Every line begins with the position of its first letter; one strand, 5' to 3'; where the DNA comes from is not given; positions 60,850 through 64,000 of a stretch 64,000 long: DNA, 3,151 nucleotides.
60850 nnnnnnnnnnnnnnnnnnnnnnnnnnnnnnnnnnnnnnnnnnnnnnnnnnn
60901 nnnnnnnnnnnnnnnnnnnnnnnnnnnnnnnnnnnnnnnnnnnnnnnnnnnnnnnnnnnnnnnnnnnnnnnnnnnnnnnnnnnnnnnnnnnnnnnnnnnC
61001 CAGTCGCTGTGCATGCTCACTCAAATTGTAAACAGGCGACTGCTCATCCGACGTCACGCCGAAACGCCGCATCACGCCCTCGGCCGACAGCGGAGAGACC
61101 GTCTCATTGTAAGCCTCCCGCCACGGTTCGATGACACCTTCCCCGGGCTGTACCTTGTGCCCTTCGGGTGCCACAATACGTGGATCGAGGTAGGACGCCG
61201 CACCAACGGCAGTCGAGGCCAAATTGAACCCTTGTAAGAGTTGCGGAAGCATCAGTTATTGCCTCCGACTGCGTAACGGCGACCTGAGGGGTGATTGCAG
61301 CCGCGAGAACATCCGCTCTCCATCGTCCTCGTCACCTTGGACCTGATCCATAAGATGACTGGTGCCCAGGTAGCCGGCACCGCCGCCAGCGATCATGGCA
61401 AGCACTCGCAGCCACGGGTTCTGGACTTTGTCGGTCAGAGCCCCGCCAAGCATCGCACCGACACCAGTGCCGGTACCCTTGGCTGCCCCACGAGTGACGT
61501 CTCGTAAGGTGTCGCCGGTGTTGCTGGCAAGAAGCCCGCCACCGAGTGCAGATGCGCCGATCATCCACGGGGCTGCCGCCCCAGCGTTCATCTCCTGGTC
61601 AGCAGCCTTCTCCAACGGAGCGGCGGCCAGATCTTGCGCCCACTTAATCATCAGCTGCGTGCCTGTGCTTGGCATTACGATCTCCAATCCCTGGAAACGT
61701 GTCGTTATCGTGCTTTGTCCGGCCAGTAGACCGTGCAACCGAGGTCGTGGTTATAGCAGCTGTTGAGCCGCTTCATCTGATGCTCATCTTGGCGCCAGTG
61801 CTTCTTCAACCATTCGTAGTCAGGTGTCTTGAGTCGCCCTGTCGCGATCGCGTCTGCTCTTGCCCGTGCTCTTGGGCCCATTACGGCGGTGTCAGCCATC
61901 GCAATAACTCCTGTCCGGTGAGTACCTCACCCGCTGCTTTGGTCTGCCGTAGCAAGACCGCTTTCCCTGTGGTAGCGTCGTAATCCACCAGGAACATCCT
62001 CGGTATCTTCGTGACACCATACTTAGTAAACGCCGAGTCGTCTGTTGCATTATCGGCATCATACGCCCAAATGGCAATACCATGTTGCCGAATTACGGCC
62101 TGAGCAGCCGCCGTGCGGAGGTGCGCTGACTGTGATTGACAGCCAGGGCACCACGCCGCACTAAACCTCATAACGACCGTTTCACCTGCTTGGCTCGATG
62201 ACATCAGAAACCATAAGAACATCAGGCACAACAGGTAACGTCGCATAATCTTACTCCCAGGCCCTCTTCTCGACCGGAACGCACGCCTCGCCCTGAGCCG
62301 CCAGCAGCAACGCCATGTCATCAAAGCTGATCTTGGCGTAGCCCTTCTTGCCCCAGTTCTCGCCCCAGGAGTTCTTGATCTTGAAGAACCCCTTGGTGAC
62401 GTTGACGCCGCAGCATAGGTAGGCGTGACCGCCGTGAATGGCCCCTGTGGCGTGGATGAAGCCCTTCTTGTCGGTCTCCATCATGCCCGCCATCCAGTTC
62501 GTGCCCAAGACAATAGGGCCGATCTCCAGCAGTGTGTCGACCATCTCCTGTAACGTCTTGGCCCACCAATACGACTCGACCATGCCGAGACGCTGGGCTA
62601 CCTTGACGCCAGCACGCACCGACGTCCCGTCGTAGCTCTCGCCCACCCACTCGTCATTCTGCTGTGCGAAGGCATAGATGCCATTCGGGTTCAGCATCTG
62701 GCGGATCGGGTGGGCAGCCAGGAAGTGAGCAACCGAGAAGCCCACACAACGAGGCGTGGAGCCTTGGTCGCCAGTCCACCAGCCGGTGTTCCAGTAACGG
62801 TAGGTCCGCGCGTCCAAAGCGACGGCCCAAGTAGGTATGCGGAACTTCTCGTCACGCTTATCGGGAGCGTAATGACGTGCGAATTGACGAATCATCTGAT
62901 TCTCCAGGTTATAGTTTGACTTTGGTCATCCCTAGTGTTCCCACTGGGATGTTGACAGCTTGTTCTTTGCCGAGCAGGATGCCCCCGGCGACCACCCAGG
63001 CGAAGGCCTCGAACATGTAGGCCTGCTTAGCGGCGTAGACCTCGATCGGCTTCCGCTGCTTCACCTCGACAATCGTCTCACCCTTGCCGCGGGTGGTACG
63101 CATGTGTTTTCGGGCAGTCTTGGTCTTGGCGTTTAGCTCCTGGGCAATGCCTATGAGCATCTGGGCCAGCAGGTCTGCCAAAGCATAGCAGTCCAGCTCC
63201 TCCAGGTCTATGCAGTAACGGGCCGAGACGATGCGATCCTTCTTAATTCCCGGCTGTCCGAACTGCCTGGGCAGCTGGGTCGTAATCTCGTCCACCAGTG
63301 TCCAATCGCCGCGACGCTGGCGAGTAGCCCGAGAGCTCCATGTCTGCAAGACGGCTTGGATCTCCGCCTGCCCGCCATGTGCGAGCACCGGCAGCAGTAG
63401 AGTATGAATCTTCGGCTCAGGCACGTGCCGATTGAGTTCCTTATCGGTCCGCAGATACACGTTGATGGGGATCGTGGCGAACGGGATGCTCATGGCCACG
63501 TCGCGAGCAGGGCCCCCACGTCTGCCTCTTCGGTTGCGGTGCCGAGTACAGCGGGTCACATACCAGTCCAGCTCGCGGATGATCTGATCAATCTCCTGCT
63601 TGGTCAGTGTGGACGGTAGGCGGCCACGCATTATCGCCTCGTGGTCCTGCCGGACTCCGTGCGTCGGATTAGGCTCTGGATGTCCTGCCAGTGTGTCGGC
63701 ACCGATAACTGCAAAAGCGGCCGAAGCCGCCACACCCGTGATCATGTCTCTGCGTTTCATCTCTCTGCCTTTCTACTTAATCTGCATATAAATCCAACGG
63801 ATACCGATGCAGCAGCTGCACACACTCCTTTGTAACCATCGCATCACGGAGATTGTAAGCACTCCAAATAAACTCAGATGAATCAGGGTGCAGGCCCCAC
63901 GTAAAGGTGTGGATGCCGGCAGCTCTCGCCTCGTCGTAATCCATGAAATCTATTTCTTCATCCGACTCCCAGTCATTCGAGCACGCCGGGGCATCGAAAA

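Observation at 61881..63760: Capsid-motif protein with a twin-arginine-type leader, next to a papain-family peptidase and an exported thioredoxin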

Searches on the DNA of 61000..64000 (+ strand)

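Call 8: search_dna_similar(query=window:61000-64000:+, collection=phages, mode=distant, max_rows=15)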
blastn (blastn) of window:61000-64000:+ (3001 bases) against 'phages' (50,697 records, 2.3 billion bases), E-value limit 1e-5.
No match.

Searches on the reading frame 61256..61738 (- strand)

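Call 6: search_protein_families(library=pfam, proteins=[window:61256-61738:-], max_evalue=1)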
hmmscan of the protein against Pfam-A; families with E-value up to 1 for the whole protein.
window:61256-61738:- (160 aa): 2 families
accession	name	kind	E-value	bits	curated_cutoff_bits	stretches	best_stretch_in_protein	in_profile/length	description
PF05433.20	Rick_17kDa_Anti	-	0.0037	17.6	24.2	2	90-125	2-38/43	Glycine zipper 2TM domain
PF04717.18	Phage_base_V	-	0.066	14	23.8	0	101-126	24-49/75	Type VI secretion system/phage-baseplate injector OB domain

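Call 7: search_protein_families(library=phrogs, proteins=[window:61256-61738:-], max_evalue=1)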
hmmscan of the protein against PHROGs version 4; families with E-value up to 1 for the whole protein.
window:61256-61738:- (160 aa): 0 families

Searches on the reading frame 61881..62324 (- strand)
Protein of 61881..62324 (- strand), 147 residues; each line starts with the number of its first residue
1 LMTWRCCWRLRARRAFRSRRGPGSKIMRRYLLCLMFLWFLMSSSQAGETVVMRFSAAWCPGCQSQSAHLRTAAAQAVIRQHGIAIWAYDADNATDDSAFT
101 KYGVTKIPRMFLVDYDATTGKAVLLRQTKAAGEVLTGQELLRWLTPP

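Call 6: search_protein_families(library=pfam, proteins=[window:61881-62324:-], max_evalue=1)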
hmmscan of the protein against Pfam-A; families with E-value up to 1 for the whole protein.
window:61881-62324:- (147 aa): 8 families
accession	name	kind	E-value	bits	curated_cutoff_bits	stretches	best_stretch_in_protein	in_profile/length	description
PF00085.26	Thioredoxin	-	2.1e-06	28.1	23.5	1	46-120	17-86/103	Thioredoxin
PF08534.16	Redoxin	-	0.00011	22.5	26.6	1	43-126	24-105/148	Redoxin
PF13098.12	Thioredoxin_2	-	0.00036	21.3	27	1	45-116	3-85/104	Thioredoxin-like domain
PF00578.27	AhpC-TSA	-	0.00039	20.8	26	1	43-102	21-79/124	AhpC/TSA family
PF13192.12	Thioredoxin_3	-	0.00072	20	24.8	1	59-126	10-69/76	Thioredoxin domain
PF13905.12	Thioredoxin_8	-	0.0011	19.7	27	1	76-116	52-91/94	Thioredoxin-like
PF13899.12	Thioredoxin_7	-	0.0029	18.1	27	1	45-114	15-82/83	Thioredoxin-like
PF06315.17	AceK_kinase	-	0.054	13.4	29.3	1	71-118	122-170/256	Isocitrate dehydrogenase kinase/phosphatase (AceK) kinase domain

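Call 7: search_protein_families(library=phrogs, proteins=[window:61881-62324:-], max_evalue=1)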
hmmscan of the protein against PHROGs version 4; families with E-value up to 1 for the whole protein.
window:61881-62324:- (147 aa): 2 families
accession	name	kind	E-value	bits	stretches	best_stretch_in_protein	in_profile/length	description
phrog_7014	-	unknown function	0.081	14.2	1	48-94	15-62/105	-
phrog_3424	-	unknown function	0.26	12.5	1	8-47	31-68/95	-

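Call 23: search_protein_families(library=ncbifam, proteins=[window:61881-62243:-], max_evalue=10)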
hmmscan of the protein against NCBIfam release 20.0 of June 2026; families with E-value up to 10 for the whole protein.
window:61881-62243:- (120 aa): 14 families
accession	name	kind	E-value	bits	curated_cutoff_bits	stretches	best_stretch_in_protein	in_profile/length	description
TIGR01068.1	thioredoxin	equivalog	5.7e-05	23.2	96.8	1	19-101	13-90/101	thioredoxin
TIGR01126.1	pdi_dom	equivalog_domain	7.8e-05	22.9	107.2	1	19-90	13-82/105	protein disulfide-isomerase domain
NF002854.0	PRK03147.1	subfamily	0.00058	19.8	170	2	18-66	60-106/176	thiol-disulfide oxidoreductase ResA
TIGR00385.1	dsbE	subfamily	0.0014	18.2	123.15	1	18-51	61-93/173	DsbE family thiol:disulfide interchange protein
NF011941.0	PRK15412.1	equivalog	0.0069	15.9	359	1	19-57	67-104/185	thiol:disulfide interchange protein DsbE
NF045694.1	seleno_TsoB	exception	0.02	13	805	1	13-94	467-551/572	rhodanese/DsbD fusion-like selenoprotein TsoB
NF041202.1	StoA_CxxC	exception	0.041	13.7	210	1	18-39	50-71/163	endospore biogenesis thiol-disulfide oxidoreductase StoA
NF053650.1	PerredPrxQDein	equivalog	0.06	13.3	260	1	20-94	21-91/148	thioredoxin-dependent peroxiredoxin PrxQ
TIGR01130.1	ER_PDI_fam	subfamily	0.095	12.2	344.25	1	20-83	18-79/476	protein disulfide-isomerase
NF002804.0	PRK02946.1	equivalog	0.12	10.9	488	1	44-90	436-483/582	bifunctional isocitrate dehydrogenase kinase/phosphatase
NF005244.0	PRK06754.1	equivalog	0.13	11.5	281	1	39-66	155-182/214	methylthioribulose 1-phosphate dehydratase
TIGR03328.1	salvage_mtnB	equivalog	0.14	11.7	137.05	1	43-68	151-176/194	methylthioribulose 1-phosphate dehydratase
NF008229.0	PRK10996.1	equivalog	0.15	11.8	125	1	19-85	51-112/141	thioredoxin TrxC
NF006960.0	PRK09437.1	equivalog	0.17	11.7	140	1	21-74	32-83/156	thioredoxin-dependent thiol peroxidase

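Call 79: search_solved_structures(query=window:61881-62243:-, max_evalue=0.01, show_alignments=1)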
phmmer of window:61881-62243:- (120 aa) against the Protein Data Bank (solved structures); distinct sequences matched with E-value up to 0.01: 12.
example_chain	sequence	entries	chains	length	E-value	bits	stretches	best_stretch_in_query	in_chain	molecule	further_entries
4nmu_A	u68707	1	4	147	0.00033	23.9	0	19-68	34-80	Thiol-disulfide oxidoreductase ResA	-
3kcm_A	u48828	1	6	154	0.0017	21.6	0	16-94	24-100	Thioredoxin family protein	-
3s9f_A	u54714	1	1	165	0.004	20.4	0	17-41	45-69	Tryparedoxin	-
1o73_A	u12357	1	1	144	0.0053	20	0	17-42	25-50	TRYPAREDOXIN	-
6gxg_A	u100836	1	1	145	0.0055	19.9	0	17-43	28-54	Tryparedoxin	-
6gxy_A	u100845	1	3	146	0.0056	19.9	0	17-43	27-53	Tryparedoxin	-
6gxg_B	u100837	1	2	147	0.0057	19.9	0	17-43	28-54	Tryparedoxin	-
1oc9_A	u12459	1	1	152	0.0079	19.4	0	17-58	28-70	TRYPAREDOXIN II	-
9fov_A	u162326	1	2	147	0.0083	19.3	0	17-39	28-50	Tryparedoxin, putative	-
1fg4_A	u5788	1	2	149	0.0084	19.3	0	17-44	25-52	TRYPAREDOXIN II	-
1o6j_A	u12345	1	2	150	0.0086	19.3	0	17-44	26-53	TRYPAREDOXIN II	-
1o81_A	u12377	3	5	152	0.0089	19.3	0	17-44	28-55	TRYPAREDOXIN II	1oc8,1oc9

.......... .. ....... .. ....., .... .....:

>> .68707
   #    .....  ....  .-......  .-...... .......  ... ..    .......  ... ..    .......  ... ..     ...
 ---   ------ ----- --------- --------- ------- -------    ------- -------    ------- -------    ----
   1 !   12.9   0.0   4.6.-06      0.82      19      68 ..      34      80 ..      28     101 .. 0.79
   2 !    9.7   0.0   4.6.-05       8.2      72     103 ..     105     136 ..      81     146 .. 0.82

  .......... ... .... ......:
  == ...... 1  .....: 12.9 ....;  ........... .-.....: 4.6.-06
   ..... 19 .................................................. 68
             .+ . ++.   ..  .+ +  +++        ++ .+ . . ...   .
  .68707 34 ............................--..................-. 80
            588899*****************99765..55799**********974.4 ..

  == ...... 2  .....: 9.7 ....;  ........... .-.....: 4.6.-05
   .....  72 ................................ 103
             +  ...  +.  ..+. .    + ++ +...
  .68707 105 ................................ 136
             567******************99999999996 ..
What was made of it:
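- On Thioredoxin fold, neighbouring gene: The best solved relative is ResA, and the match is weak (call 79).
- The thioredoxin resembles extracytoplasmic reductants of ResA/DsbE type (calls 23, 79).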

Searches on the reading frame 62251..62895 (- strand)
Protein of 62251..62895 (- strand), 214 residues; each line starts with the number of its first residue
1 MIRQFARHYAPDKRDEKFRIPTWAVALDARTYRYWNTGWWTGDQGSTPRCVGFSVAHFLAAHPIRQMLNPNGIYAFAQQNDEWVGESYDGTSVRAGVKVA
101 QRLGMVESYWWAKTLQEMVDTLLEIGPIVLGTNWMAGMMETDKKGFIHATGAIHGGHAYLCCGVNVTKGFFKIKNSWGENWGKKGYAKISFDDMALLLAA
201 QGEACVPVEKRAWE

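Call 6: search_protein_families(library=pfam, proteins=[window:62251-62895:-], max_evalue=1)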
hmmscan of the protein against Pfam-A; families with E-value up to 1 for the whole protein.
window:62251-62895:- (214 aa): 2 families
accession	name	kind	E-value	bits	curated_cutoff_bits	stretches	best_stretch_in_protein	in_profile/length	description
PF00112.29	Peptidase_C1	-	1.3e-08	35.6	20.7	1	114-191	123-204/220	Papain family cysteine protease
PF03051.21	Peptidase_C1_2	-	0.0046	16.3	22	1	156-190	360-398/438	Peptidase C1-like family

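Call 7: search_protein_families(library=phrogs, proteins=[window:62251-62895:-], max_evalue=1)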
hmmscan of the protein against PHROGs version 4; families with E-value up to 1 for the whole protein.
window:62251-62895:- (214 aa): 1 family
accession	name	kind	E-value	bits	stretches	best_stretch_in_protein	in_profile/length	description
phrog_16701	-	other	8.2e-54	183.5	1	1-211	1-233/234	peptidase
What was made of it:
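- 62251..62895 (-): 214-aa papain-family (C1) cysteine peptidase with no signal peptide, starting 13 nt after the 283-aa gene. Pfam PF00112 at 1.3e-8, above the cut-off, and phrog_16701 at 8e-54 (calls 6, 7).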

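Call 23: search_protein_families(library=ncbifam, proteins=[window:62251-62895:-], max_evalue=10)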
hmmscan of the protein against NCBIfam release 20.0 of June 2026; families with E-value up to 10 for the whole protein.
window:62251-62895:- (214 aa): 1 family
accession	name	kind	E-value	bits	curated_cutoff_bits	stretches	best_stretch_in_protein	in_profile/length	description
TIGR01754.1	flav_RNR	hypoth_equivalog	0.03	14.2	163.8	1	18-59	36-78/140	putative ribonucleotide reductase-associated flavodoxin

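Call 71: find_related_loci(query=window:62251-62895:-, collection=viral_contigs, flank=10000)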
Query window:62251-62895:- (214 aa) in viral_contigs; peptide patterns used: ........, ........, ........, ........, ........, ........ (x = any residue, [..] = any of these).
9 stretches matched a pattern; 3 encode a relative of the query (tblastn E <= 1e-3); 3 distinct loci.
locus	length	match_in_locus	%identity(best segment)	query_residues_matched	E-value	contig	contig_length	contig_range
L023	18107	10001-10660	39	3-212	6e-33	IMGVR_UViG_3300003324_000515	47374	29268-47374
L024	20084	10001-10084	68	165-192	7e-8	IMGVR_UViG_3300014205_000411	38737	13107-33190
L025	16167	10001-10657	24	11-192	7e-13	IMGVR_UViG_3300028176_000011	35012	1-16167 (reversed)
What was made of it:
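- Tried and rejected: A fifth scan, with the peptidase, found three relatives (call 71).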

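Call 78: search_solved_structures(query=window:62251-62895:-, max_evalue=0.01, show_alignments=1)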
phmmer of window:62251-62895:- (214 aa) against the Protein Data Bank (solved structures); distinct sequences matched with E-value up to 0.01: 85 (the best 60 are shown).
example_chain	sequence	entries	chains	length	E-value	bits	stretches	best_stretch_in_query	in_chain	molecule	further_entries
3ois_A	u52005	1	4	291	2.5e-07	33.5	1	151-192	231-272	Cysteine protease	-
5z5o_A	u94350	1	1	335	4.3e-06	29.4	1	122-189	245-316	Cathepsin K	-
1snk_A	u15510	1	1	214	9.8e-06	28.3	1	124-189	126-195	Cathepsin K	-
1atk_A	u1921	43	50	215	9.8e-06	28.2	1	124-189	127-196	CATHEPSIN K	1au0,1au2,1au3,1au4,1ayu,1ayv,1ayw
9g6a_A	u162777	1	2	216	9.9e-06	28.2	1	124-189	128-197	Cathepsin K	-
6qlm_A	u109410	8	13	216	9.9e-06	28.2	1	124-189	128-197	Cathepsin K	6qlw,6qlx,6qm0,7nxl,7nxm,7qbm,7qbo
5tdi_A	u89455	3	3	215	9.9e-06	28.2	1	124-189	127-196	Cathepsin K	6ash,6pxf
1u9v_A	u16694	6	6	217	1e-05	28.2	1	124-189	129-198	Cathepsin K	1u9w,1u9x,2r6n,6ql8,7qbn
5j94_A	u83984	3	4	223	1e-05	28.2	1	125-189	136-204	Cathepsin K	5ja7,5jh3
3ovz_A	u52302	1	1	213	1e-05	28.2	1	124-189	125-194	Cathepsin K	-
3qsd_A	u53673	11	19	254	1.3e-05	27.8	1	121-189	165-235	Cathepsin B-like peptidase (C01 family)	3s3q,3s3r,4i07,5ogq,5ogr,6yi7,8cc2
1by8_A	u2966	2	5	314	1.4e-05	27.7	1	125-189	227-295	PROTEIN (PROCATHEPSIN K)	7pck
4i05_A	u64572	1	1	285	1.6e-05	27.5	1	121-189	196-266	Cathepsin B-like peptidase (C01 family)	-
4i04_A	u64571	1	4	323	2e-05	27.2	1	121-189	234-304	Cathepsin B-like peptidase (C01 family)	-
6bki_A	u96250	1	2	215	4.3e-05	26.1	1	124-190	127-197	Cathepsin K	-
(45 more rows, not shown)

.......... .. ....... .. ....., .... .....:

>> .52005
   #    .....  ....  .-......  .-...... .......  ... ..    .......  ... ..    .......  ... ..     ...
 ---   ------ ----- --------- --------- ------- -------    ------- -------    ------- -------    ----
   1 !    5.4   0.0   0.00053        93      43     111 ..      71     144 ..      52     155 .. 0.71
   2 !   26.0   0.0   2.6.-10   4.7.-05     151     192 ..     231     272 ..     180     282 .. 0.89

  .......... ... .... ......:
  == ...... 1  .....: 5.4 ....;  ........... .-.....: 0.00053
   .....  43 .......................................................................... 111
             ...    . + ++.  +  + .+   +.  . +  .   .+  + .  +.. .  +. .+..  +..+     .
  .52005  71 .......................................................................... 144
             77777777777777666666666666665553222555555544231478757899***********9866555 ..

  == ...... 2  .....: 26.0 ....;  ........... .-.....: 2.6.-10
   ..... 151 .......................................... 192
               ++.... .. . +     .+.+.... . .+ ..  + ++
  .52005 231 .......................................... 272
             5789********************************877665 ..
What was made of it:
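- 62251..62895 (-): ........, GGHAYLC and KNSWG align to the catalytic motifs of 3ois_A (call 78).
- On Peptidase C1 (papain family), neighbouring gene: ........, GGHAYLC and IKNSWG align to 3ois_A (call 78).
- Checked: Peptidase: Pfam Peptidase_C1 scores 35.6 bits against a cut-off of 20.7, and the Gln/Cys and His/Asn motifs align to PDB 3ois (calls 6, 78).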
